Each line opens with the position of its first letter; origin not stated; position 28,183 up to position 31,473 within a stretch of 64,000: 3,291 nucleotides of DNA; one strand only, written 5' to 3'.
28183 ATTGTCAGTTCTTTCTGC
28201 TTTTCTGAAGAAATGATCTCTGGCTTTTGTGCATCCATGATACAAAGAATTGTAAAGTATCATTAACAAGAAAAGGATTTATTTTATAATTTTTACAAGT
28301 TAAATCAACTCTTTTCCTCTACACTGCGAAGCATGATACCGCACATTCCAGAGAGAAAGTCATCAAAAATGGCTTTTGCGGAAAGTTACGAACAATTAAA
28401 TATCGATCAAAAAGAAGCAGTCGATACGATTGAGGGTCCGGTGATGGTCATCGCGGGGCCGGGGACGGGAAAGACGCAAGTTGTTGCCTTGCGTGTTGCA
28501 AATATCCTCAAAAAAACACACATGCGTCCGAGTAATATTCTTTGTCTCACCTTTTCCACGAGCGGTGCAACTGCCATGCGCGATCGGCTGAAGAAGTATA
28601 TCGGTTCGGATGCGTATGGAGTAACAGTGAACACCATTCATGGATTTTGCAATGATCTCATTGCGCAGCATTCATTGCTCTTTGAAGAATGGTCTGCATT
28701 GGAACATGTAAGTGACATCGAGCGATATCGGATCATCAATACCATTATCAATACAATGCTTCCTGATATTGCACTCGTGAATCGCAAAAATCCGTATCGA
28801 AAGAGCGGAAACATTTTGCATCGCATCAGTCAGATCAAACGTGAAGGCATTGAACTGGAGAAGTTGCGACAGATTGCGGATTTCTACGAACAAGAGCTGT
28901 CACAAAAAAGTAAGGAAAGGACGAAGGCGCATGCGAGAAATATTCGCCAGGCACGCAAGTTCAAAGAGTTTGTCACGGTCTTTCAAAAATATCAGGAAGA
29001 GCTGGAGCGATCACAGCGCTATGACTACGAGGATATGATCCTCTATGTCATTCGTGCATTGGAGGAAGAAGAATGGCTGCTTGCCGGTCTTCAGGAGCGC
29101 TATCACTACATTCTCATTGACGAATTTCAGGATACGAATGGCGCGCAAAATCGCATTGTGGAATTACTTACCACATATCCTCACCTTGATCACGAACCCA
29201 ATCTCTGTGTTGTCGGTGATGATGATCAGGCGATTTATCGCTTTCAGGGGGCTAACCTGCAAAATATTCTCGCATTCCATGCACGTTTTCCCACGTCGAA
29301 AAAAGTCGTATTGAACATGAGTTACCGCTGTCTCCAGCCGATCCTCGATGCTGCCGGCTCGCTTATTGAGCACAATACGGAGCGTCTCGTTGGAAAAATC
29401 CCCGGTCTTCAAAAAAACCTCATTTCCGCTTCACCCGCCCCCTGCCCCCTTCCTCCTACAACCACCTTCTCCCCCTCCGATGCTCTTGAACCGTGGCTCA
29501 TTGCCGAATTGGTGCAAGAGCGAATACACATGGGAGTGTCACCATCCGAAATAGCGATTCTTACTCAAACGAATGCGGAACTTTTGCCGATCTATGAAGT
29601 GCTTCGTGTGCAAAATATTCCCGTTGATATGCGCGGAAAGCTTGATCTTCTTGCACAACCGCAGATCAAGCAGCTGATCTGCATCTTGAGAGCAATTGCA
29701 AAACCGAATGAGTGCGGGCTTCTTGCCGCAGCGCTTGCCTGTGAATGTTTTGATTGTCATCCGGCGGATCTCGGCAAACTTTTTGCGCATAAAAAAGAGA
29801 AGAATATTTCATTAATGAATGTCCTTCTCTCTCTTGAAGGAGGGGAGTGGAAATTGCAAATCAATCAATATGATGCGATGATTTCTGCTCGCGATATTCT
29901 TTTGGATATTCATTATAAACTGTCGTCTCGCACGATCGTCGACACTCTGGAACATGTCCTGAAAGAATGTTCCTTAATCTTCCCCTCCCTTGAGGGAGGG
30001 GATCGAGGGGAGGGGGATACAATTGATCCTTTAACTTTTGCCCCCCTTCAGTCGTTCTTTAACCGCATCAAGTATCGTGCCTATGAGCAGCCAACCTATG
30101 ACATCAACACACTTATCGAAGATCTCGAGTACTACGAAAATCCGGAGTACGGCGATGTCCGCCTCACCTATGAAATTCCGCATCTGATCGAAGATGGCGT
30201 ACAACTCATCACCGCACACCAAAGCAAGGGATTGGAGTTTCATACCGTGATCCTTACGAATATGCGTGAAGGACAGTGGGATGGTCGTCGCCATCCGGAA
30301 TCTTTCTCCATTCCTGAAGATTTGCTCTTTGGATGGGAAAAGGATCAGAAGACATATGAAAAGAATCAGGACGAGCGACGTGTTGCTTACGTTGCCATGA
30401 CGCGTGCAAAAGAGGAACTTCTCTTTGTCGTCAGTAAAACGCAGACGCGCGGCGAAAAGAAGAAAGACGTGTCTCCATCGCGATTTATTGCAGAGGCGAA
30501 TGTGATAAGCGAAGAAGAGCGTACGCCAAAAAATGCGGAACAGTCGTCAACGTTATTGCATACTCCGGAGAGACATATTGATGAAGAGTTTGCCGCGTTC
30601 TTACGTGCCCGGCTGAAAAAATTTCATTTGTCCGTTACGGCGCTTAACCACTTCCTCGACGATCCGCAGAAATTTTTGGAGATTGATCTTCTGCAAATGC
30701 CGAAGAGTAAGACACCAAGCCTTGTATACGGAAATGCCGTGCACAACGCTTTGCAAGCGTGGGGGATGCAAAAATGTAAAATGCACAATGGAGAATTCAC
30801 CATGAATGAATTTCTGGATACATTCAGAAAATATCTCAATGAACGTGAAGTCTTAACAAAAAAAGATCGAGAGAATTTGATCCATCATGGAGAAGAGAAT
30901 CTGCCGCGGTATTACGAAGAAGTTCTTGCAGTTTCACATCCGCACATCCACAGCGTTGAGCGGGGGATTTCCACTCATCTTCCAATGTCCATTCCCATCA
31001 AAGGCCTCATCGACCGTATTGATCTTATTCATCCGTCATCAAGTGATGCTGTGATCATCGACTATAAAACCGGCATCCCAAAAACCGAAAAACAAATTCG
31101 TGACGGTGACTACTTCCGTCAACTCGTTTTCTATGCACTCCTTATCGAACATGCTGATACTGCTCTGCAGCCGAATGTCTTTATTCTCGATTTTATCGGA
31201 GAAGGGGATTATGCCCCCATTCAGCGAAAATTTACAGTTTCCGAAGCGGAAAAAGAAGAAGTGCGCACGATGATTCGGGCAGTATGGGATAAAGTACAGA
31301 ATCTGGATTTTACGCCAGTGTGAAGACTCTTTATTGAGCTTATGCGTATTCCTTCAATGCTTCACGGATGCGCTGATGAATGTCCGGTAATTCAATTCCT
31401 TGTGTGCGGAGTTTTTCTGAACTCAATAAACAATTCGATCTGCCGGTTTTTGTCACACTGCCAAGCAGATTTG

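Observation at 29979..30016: Mini-element copy B inside the helicase gene, with a perfect 8-bp hairpin and four G-tracts on the mRNA strand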

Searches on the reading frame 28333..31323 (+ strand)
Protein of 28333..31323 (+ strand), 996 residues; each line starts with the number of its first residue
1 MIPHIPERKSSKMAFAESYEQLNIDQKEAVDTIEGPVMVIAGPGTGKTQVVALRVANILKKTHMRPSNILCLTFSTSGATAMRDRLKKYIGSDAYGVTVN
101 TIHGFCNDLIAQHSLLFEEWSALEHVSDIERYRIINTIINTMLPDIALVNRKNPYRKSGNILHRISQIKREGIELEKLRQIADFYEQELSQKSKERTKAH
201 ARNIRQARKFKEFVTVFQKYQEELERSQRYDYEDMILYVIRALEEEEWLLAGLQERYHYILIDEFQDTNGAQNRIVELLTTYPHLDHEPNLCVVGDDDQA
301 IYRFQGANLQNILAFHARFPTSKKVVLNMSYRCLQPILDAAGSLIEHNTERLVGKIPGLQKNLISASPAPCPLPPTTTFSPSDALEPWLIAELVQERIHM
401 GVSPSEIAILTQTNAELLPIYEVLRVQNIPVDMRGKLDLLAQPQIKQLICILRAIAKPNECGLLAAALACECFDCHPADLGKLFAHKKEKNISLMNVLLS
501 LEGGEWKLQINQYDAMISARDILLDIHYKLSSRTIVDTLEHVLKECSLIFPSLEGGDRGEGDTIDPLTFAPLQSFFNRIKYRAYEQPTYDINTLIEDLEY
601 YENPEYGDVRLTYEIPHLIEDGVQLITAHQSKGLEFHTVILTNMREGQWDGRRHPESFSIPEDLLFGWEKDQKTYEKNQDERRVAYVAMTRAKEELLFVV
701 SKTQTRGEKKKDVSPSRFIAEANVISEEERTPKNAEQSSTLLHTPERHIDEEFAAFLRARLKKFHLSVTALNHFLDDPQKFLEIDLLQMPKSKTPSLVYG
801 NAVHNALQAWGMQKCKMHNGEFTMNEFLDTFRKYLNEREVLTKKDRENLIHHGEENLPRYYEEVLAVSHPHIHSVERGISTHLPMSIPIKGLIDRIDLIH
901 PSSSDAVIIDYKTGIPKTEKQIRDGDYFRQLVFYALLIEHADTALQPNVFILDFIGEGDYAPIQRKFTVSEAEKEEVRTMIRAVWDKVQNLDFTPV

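Call 23: search_protein_families(library=pfam, proteins=[window:28333-31323:+])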
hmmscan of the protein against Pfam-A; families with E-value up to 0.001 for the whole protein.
window:28333-31323:+ (996 aa): 6 families
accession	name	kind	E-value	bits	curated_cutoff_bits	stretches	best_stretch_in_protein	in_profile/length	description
PF00580.27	UvrD-helicase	-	1.5e-64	218.7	23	1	22-320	1-271/271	UvrD/REP helicase N-terminal domain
PF13361.12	UvrD_C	-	3.4e-29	102.8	25.6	2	619-702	283-349/350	UvrD-like helicase C-terminal domain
PF12705.13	PDDEXK_1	-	6.1e-18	66.1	22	1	765-993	1-229/247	PD-(D/E)XK nuclease superfamily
PF13245.12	AAA_19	-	1.1e-16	61.6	25.1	1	26-304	1-133/134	AAA domain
PF13538.12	UvrD_C_2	-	2.4e-08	34.1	27.4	0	670-699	23-52/52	UvrD-like helicase C-terminal domain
PF13087.12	AAA_12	-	0.00045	20.3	27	0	623-701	139-193/195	AAA domain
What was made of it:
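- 28333..31323 (+): Host gene: 996-aa UvrD/PcrA-type helicase with a C-terminal PD-(D/E)XK nuclease domain. Pfam hits UvrD-helicase 1.5e-64, UvrD_C and PDDEXK_1 (call 23).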

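Call 24: find_encoding_contigs(protein=window:28333-31323:+, flank=2000, max_places=6)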
Protein window:28333-31323:+ (996 aa): 1 contig read that carries it; 1 place shown.
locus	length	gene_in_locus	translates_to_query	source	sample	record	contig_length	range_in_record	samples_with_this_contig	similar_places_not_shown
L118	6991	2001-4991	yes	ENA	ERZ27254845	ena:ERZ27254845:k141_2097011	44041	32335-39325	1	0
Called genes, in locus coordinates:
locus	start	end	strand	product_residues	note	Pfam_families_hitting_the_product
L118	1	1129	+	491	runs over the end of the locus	PF03979:Sigma70_r1_1, PF00140:Sigma70_r1_2, PF04542:Sigma70_r2, PF04539:Sigma70_r3, PF04545:Sigma70_r4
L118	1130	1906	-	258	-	PF04539:Sigma70_r3 (weak)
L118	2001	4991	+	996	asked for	PF00580:UvrD-helicase, PF13245:AAA_19, PF13538:UvrD_C_2 (faint), PF13361:UvrD_C, PF12705:PDDEXK_1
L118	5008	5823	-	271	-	PF01370:Epimerase, PF04321:RmlD_sub_bind, PF16363:GDP_Man_Dehyd, PF07993:NAD_binding_4 (faint)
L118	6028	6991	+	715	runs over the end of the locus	PF17854:FtsK_alpha, PF01580:FtsK_SpoIIIE, PF09397:FtsK_gamma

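Call 25: find_homologous_proteins(query=window:28333-31320:+, max_evalue=1e-20)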
Query window:28333-31320:+ (996 aa): 7731 proteins with E <= 1e-20 among 8000 candidates; the best 120 are listed.
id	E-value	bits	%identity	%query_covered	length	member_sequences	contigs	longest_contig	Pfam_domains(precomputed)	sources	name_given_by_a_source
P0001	0.0e+0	2252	100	99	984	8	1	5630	PF13538.13,PF12705.14,PF13361.13,PF13245.13,PF00580.28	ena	-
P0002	0.0e+0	1584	71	98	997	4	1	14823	PF13538.13,PF12705.14,PF13361.13,PF13245.13,PF00580.28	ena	-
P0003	0.0e+0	1345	61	99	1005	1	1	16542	PF13538.13,PF12705.14,PF13361.13,PF13245.13,PF00580.28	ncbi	-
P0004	0.0e+0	1341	61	98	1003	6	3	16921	PF13538.13,PF12705.14,PF13361.13,PF13245.13,PF00580.28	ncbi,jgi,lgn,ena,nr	ncbi:hypothetical protein A2947_01770 [Candidatus Peribacteria bacterium RIFCSPLOWO2_01_FULL_54_110]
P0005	0.0e+0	1338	61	98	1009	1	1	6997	PF13538.13,PF12705.14,PF13361.13,PF13245.13,PF00580.28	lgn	-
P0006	0.0e+0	1332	61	98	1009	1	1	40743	PF13538.13,PF12705.14,PF13361.13,PF13245.13,PF00580.28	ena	-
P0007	0.0e+0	1315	60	99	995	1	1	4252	PF13538.13,PF12705.14,PF13361.13,PF13245.13,PF00580.28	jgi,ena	-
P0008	0.0e+0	1304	59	98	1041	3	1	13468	PF13538.13,PF12705.14,PF13361.13,PF13245.13,PF00580.28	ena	-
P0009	0.0e+0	1300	59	99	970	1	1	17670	PF13538.13,PF12705.14,PF13361.13,PF13245.13,PF00580.28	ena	-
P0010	0.0e+0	1297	59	99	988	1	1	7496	PF13538.13,PF12705.14,PF13361.13,PF13245.13,PF00580.28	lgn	-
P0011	0.0e+0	1279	59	99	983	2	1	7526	PF13538.13,PF12705.14,PF13361.13,PF13245.13,PF00580.28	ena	-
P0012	0.0e+0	1273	58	99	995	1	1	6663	PF13538.13,PF12705.14,PF13361.13,PF13245.13,PF00580.28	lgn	-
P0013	0.0e+0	1271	57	99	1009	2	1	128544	PF13538.13,PF12705.14,PF13604.13,PF13361.13,PF13245.13,PF04851.22,PF00580.28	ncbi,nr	ncbi:ATP-dependent helicase [Patescibacteria group bacterium]|nr:ATP-dependent helicase [Patescibact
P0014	0.0e+0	1268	57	99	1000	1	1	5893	PF13538.13,PF12705.14,PF13604.13,PF13361.13,PF13245.13,PF00580.28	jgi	-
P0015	0.0e+0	1264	57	99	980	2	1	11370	PF13538.13,PF12705.14,PF13604.13,PF13361.13,PF13245.13,PF00580.28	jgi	-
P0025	0.0e+0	1249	57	99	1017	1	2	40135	PF13538.13,PF12705.14,PF13361.13,PF13245.13,PF00580.28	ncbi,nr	ncbi:MAG: ATP-dependent DNA helicase [Candidatus Peribacteraceae bacterium]|nr:ATP-dependent DNA hel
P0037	0.0e+0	1234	57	99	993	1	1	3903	PF13538.13,PF12705.14,PF13604.13,PF13361.13,PF13245.13,PF00580.28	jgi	jgi:DNA helicase-2/ATP-dependent DNA helicase PcrA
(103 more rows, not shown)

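Call 43: find_encoding_contigs(protein=P0002, flank=6000, max_places=2)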
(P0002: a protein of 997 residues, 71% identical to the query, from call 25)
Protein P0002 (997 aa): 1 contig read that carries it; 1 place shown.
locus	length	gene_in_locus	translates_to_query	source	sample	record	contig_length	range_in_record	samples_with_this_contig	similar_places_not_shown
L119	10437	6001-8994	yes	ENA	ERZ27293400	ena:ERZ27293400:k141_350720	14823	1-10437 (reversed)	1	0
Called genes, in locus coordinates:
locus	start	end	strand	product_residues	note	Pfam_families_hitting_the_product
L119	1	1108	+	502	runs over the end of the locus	PF17125:Methyltr_RsmF_N, PF01189:Methyltr_RsmB-F, PF01728:FtsJ (weak), PF13636:Methyltranf_PUA (weak)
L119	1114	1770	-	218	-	-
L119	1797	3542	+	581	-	PF01807:Zn_ribbon_DnaG, PF08275:DNAG_N, PF01751:Toprim, PF13155:Toprim_2, PF13362:Toprim_3, PF13662:Toprim_4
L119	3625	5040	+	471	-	PF03979:Sigma70_r1_1, PF00140:Sigma70_r1_2, PF04542:Sigma70_r2, PF04539:Sigma70_r3, PF04545:Sigma70_r4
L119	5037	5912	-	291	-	-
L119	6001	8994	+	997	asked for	PF00580:UvrD-helicase, PF13245:AAA_19, PF13361:UvrD_C, PF13538:UvrD_C_2 (faint), PF13361:UvrD_C, PF12705:PDDEXK_1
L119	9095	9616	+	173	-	-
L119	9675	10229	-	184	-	PF01928:CYTH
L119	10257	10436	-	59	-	?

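Call 44: find_encoding_contigs(protein=P0005, flank=3000, max_places=2)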
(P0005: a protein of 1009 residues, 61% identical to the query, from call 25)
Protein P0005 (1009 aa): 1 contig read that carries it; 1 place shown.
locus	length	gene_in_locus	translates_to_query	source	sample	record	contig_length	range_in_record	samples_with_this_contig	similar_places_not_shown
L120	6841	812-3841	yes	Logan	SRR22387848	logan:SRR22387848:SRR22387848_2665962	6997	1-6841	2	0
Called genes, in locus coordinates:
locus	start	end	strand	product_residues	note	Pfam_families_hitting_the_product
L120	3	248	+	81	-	?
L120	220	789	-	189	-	-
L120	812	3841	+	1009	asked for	PF00580:UvrD-helicase, PF13245:AAA_19, PF13361:UvrD_C, PF13538:UvrD_C_2 (faint), PF12705:PDDEXK_1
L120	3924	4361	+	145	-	-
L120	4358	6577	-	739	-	PF20703:nSTAND1 (faint), PF17854:FtsK_alpha, PF01580:FtsK_SpoIIIE, PF09397:FtsK_gamma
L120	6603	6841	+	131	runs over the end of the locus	?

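Call 45: find_encoding_contigs(protein=P0037, flank=3000, max_places=2)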
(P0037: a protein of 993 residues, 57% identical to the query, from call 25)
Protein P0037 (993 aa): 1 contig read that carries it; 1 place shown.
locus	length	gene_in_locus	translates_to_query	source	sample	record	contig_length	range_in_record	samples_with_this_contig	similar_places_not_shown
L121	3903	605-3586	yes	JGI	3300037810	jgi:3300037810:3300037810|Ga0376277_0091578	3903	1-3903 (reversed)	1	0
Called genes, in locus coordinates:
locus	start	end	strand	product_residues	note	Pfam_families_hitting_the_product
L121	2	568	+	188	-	?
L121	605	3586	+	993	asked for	PF00580:UvrD-helicase, PF13245:AAA_19, PF13604:AAA_30 (faint), PF13361:UvrD_C, PF13538:UvrD_C_2 (faint), PF12705:PDDEXK_1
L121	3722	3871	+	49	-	-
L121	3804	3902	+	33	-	?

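Call 55: search_solved_structures(query=window:28333-31320:+, show_alignments=1, max_evalue=1e-10)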
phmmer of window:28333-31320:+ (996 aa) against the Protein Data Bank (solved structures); distinct sequences matched with E-value up to 1e-10: 20.
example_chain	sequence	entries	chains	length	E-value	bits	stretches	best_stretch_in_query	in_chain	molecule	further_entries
1pjr_A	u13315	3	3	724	4.2e-62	213.5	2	213-724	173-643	PCRA | ATP-DEPENDENT HELICASE PCRA | HELICASE PCRA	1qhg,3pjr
2pjr_A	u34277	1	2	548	8.7e-55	189.3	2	213-501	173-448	PROTEIN (HELICASE PCRA)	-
3lfu_A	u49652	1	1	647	1.4e-44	155.5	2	213-461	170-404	DNA helicase II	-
2is1_A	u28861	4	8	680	3.8e-44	154.1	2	213-460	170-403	DNA helicase II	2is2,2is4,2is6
4c2u_A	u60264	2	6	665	3.6e-43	150.8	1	216-459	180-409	DNA HELICASE II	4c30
1uaa_A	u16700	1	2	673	5.3e-43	150.3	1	206-499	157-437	PROTEIN (ATP-DEPENDENT DNA HELICASE REP.)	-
4c2t_A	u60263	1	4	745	6.4e-43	150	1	216-459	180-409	DNA HELICASE II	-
9dci_A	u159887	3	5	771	4e-39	137.4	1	19-462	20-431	ATP-dependent DNA helicase UvrD1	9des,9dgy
1qhh_B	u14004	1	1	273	4.3e-35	124.1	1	215-460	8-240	PROTEIN (PCRA (SUBUNIT))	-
6ppu_B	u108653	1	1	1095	3.4e-28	101.3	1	28-461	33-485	UvrD/REP helicase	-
6ppr_B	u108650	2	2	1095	4e-28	101.1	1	28-461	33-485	UvrD/REP helicase | DNA 3'-5' helicase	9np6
7sjr_B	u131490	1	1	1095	8.8e-28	99.9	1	28-461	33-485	DNA helicase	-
6ppj_B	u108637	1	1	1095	7.4e-25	90.2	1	28-322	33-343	UvrD/REP helicase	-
1qhh_A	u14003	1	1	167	7.8e-18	67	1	20-110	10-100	PROTEIN (PCRA (SUBUNIT))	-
3u44_A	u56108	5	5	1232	3.6e-16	61.5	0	252-349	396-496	ATP-dependent helicase/nuclease subunit A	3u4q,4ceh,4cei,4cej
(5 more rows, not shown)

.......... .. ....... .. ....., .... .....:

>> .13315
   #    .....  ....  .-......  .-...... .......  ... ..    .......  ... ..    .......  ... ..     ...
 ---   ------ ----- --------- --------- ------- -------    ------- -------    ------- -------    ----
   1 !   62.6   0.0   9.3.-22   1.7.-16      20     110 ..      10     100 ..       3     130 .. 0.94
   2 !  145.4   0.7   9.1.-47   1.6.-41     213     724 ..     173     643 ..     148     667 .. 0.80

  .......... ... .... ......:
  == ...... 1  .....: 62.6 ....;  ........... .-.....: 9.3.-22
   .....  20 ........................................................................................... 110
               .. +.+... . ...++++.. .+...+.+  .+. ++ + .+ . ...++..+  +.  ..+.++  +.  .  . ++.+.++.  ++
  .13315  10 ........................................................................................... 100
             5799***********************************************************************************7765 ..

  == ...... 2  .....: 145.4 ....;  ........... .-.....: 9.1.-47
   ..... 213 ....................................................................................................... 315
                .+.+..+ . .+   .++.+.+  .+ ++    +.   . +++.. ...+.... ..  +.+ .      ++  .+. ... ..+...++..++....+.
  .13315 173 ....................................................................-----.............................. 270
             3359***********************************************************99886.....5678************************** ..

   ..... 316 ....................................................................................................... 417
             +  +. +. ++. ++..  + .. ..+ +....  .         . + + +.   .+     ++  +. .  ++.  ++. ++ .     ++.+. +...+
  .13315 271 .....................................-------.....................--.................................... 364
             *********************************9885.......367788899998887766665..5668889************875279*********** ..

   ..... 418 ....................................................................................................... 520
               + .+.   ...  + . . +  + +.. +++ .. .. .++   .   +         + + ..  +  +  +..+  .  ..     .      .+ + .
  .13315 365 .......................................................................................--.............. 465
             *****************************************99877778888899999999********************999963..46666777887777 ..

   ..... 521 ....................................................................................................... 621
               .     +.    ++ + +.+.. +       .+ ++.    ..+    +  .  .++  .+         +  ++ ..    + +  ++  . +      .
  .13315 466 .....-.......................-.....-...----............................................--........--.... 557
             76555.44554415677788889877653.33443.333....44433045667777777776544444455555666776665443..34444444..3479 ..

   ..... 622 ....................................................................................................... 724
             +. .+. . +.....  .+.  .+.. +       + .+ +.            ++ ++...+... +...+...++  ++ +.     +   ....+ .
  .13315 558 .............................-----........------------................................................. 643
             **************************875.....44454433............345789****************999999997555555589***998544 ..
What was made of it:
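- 28333..31323 (+): PDB best hit PcrA 1pjr, 4e-62 (call 55).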

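Call 65: find_encoding_contigs(protein=P0008, flank=4000, max_places=1)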
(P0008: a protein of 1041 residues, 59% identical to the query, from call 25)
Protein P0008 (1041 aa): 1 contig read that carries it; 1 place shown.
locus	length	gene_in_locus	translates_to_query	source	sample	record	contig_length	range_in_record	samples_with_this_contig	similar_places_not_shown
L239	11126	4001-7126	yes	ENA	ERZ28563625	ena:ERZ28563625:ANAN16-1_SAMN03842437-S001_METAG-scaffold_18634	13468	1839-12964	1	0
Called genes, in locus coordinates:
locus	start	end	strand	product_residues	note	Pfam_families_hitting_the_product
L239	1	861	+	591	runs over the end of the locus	PF01807:Zn_ribbon_DnaG, PF08275:DNAG_N, PF01751:Toprim, PF13155:Toprim_2, PF13362:Toprim_3, PF13662:Toprim_4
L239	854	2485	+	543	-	PF04542:Sigma70_r2, PF04539:Sigma70_r3, PF04545:Sigma70_r4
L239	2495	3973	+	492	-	PF03979:Sigma70_r1_1 (weak), PF00140:Sigma70_r1_2, PF04542:Sigma70_r2, PF04539:Sigma70_r3, PF04545:Sigma70_r4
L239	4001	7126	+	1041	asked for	PF00580:UvrD-helicase, PF13245:AAA_19, PF13361:UvrD_C, PF13538:UvrD_C_2 (faint), PF12705:PDDEXK_1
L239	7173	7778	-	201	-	PF01725:Ham1p_like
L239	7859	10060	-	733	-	PF17854:FtsK_alpha, PF01580:FtsK_SpoIIIE, PF20703:nSTAND1 (weak), PF09397:FtsK_gamma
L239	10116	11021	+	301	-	PF01370:Epimerase, PF04321:RmlD_sub_bind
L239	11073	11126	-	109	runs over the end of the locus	-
